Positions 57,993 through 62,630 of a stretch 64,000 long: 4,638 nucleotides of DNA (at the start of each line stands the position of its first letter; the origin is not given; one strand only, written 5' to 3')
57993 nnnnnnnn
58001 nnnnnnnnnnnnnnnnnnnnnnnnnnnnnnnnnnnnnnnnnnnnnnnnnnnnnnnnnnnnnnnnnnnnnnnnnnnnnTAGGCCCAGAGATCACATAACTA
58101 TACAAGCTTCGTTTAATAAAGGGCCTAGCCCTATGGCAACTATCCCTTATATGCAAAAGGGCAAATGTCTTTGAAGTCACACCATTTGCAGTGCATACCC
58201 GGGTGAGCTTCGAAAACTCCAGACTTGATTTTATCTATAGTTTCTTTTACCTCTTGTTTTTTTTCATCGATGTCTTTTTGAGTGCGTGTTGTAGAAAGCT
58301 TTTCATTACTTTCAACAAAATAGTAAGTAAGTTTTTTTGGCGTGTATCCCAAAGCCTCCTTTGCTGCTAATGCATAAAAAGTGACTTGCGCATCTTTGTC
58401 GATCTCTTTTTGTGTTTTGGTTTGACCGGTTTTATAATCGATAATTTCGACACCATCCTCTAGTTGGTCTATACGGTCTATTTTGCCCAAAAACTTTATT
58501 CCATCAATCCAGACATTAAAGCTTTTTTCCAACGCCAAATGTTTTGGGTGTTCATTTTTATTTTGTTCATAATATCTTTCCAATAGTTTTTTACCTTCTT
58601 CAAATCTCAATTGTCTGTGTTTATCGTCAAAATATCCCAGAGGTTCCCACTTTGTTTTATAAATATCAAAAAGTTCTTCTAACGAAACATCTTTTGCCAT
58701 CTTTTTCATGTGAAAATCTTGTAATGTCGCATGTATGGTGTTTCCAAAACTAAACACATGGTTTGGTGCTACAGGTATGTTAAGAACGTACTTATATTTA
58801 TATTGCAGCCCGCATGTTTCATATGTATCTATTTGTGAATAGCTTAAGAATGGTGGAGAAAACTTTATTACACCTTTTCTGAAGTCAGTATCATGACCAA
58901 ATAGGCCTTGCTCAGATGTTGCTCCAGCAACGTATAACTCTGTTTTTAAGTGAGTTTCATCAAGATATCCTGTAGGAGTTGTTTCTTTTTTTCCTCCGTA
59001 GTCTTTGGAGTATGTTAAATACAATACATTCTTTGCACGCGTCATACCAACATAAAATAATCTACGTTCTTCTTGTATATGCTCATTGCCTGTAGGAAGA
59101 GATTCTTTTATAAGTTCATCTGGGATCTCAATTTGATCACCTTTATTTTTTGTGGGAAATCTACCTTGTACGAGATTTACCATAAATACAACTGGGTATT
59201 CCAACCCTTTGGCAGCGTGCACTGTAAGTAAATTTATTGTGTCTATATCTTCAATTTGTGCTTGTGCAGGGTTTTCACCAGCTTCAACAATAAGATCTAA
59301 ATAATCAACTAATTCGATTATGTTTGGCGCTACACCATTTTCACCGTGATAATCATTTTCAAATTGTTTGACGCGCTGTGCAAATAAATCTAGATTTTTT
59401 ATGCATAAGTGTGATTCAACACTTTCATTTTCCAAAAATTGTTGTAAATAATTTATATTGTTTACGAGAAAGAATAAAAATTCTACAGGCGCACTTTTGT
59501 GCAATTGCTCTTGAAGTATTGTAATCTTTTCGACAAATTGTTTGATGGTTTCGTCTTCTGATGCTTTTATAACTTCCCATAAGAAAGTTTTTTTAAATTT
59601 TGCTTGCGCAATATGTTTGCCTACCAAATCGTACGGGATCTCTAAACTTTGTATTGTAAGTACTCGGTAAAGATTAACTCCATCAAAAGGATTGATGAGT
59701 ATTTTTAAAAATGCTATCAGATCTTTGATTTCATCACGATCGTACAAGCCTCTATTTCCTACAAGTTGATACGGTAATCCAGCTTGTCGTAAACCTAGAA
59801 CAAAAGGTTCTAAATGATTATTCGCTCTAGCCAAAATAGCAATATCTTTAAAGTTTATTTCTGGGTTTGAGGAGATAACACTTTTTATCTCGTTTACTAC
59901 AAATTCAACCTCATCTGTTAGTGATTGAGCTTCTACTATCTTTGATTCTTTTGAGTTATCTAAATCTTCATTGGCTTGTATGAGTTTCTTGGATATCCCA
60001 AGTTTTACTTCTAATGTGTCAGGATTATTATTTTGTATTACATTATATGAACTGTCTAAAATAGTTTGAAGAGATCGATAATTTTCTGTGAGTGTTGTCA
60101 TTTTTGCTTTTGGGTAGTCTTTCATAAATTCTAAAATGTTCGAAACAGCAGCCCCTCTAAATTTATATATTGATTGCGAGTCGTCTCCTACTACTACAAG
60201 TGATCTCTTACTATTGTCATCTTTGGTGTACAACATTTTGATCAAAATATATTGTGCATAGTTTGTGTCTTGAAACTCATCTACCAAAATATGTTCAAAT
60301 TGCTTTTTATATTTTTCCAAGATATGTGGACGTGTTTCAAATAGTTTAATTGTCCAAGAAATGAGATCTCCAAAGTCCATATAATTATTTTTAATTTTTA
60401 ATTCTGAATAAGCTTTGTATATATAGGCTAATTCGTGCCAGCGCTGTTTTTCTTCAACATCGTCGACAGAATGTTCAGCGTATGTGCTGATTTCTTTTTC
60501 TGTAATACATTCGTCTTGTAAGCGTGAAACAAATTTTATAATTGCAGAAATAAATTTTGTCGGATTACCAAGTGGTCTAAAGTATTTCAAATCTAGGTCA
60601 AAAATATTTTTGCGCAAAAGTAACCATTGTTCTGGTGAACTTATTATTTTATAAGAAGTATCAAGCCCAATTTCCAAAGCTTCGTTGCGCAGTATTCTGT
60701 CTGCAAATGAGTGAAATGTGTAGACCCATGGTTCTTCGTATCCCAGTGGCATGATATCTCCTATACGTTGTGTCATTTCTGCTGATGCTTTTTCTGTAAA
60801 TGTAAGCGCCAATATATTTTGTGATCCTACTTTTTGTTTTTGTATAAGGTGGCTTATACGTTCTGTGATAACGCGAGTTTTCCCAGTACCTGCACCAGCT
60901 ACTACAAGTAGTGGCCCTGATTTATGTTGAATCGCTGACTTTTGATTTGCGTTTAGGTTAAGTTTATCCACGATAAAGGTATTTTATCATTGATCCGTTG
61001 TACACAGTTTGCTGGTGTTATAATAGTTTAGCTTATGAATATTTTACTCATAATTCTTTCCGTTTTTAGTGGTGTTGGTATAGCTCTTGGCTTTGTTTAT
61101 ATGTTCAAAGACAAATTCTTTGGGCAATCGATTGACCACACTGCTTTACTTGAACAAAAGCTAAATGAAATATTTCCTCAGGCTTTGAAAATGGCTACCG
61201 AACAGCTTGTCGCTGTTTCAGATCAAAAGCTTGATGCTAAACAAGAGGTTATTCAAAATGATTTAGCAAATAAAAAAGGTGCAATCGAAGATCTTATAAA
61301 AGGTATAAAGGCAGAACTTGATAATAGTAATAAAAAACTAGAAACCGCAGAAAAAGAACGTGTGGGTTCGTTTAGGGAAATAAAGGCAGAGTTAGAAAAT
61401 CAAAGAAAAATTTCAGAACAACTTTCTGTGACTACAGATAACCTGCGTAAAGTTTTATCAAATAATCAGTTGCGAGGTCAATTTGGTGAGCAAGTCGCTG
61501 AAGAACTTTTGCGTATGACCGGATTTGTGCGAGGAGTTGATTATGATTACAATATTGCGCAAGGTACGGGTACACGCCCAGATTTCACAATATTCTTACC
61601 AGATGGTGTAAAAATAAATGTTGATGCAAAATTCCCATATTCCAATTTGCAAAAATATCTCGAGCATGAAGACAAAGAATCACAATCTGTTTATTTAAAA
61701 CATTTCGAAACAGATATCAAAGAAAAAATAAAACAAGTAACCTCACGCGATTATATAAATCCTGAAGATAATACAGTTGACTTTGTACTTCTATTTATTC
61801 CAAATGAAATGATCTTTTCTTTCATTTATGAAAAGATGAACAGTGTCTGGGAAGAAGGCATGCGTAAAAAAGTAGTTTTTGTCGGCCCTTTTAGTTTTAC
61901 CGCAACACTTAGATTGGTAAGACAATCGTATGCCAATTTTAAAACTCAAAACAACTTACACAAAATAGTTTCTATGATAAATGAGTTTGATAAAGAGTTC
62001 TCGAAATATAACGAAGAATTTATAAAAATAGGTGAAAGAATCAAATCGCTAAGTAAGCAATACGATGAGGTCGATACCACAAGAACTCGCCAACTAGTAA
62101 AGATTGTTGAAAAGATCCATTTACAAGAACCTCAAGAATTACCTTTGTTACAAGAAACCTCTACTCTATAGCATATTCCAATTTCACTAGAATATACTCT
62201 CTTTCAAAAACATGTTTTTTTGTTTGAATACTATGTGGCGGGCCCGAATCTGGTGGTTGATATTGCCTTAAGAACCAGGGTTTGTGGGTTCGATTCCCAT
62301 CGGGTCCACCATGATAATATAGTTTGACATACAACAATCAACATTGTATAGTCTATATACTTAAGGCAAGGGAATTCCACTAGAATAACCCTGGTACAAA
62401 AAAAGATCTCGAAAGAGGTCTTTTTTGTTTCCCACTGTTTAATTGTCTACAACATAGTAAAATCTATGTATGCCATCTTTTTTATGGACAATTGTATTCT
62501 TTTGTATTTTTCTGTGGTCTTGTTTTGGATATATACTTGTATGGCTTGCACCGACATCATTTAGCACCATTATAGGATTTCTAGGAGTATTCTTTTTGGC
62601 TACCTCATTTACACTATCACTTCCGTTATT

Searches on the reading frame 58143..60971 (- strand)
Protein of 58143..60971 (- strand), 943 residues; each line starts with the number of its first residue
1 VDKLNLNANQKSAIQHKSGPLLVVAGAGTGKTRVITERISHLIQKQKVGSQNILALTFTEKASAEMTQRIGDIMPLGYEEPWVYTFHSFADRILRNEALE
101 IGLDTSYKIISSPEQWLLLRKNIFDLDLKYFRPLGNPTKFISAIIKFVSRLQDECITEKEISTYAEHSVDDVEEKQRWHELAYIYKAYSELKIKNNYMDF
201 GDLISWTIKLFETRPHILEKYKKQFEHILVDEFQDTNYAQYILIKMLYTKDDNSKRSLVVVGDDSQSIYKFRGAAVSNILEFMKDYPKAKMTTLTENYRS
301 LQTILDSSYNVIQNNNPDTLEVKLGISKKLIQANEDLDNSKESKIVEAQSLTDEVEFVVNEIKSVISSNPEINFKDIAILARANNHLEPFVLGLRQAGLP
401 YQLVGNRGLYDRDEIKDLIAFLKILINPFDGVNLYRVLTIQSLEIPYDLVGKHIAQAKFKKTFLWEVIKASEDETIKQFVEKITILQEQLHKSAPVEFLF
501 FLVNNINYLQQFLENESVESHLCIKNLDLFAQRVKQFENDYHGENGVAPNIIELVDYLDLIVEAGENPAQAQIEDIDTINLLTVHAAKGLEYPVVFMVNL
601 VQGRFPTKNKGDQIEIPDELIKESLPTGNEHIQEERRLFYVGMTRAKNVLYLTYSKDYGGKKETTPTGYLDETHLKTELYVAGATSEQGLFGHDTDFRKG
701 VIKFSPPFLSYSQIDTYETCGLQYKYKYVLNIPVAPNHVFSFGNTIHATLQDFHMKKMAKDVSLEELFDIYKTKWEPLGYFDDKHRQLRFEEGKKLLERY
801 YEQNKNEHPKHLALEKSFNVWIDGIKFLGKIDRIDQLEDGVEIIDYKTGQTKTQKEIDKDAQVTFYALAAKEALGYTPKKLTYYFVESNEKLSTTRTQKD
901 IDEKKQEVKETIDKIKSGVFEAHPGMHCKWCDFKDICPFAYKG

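Call 97: search_protein_families(library=pfam, proteins=[window:58143-60971:-], max_evalue=0.001)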
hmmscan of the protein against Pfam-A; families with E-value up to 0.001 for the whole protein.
window:58143-60971:- (943 aa): 9 families
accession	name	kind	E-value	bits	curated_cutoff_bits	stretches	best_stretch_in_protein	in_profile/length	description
PF00580.27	UvrD-helicase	-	1.4e-78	264.8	23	1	6-287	1-271/271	UvrD/REP helicase N-terminal domain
PF13361.12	UvrD_C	-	3.3e-55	188.3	25.6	1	293-656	2-349/350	UvrD-like helicase C-terminal domain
PF12705.13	PDDEXK_1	-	1.6e-42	146.6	22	1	709-938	2-247/247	PD-(D/E)XK nuclease superfamily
PF13245.12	AAA_19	-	9.1e-23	81.4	25.1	1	10-272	1-134/134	AAA domain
PF21445.3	ADDB_N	-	8.1e-11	42.1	26.6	1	23-252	2-225/290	ADDB, N-terminal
PF13538.12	UvrD_C_2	-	8.2e-11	42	27.4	2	629-652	28-51/52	UvrD-like helicase C-terminal domain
PF10926.14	DUF2800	-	8.3e-07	28.9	21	1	794-938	85-233/368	Protein of unknown function (DUF2800)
PF13604.12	AAA_30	-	3.9e-05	23.9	27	0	6-71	2-67/191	AAA domain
PF01443.25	Viral_helicase1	-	0.00024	21.4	21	0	22-57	2-33/228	Viral superfamily 1 RNA helicase core domain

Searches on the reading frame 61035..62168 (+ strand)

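Call 97: search_protein_families(library=pfam, proteins=[window:61035-62168:+], max_evalue=0.001)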
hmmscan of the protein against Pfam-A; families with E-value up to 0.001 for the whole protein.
window:61035-62168:+ (378 aa): 1 family
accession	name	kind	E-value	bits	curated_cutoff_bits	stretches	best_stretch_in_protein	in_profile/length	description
PF02646.22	RmuC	-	4.1e-65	220.2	26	1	84-362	3-282/291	RmuC family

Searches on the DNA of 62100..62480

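Call 71: search_rna_families(source=window, start=62100, end=62480, threshold=evalue, max_evalue=1, show_alignments=2)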
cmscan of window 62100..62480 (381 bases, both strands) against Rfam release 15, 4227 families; matches with E-value up to 1: 3.
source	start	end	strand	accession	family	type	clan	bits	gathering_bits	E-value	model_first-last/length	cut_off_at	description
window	62240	62311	+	RF00023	tmRNA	Gene;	CL00001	20.1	47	2.5e-06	1-374/374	no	transfer-messenger RNA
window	62240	62309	-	RF04354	Plastid-ycf2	Cis-reg;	-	18.7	65.7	0.26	1-75/75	no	Plastid-ycf2 5UTR RNA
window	62246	62307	+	RF01684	mascRNA-menRNA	Gene;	-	17.6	42.5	0.54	1-56/56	no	MALAT1-associated small cytoplasmic RNA/MEN beta RNA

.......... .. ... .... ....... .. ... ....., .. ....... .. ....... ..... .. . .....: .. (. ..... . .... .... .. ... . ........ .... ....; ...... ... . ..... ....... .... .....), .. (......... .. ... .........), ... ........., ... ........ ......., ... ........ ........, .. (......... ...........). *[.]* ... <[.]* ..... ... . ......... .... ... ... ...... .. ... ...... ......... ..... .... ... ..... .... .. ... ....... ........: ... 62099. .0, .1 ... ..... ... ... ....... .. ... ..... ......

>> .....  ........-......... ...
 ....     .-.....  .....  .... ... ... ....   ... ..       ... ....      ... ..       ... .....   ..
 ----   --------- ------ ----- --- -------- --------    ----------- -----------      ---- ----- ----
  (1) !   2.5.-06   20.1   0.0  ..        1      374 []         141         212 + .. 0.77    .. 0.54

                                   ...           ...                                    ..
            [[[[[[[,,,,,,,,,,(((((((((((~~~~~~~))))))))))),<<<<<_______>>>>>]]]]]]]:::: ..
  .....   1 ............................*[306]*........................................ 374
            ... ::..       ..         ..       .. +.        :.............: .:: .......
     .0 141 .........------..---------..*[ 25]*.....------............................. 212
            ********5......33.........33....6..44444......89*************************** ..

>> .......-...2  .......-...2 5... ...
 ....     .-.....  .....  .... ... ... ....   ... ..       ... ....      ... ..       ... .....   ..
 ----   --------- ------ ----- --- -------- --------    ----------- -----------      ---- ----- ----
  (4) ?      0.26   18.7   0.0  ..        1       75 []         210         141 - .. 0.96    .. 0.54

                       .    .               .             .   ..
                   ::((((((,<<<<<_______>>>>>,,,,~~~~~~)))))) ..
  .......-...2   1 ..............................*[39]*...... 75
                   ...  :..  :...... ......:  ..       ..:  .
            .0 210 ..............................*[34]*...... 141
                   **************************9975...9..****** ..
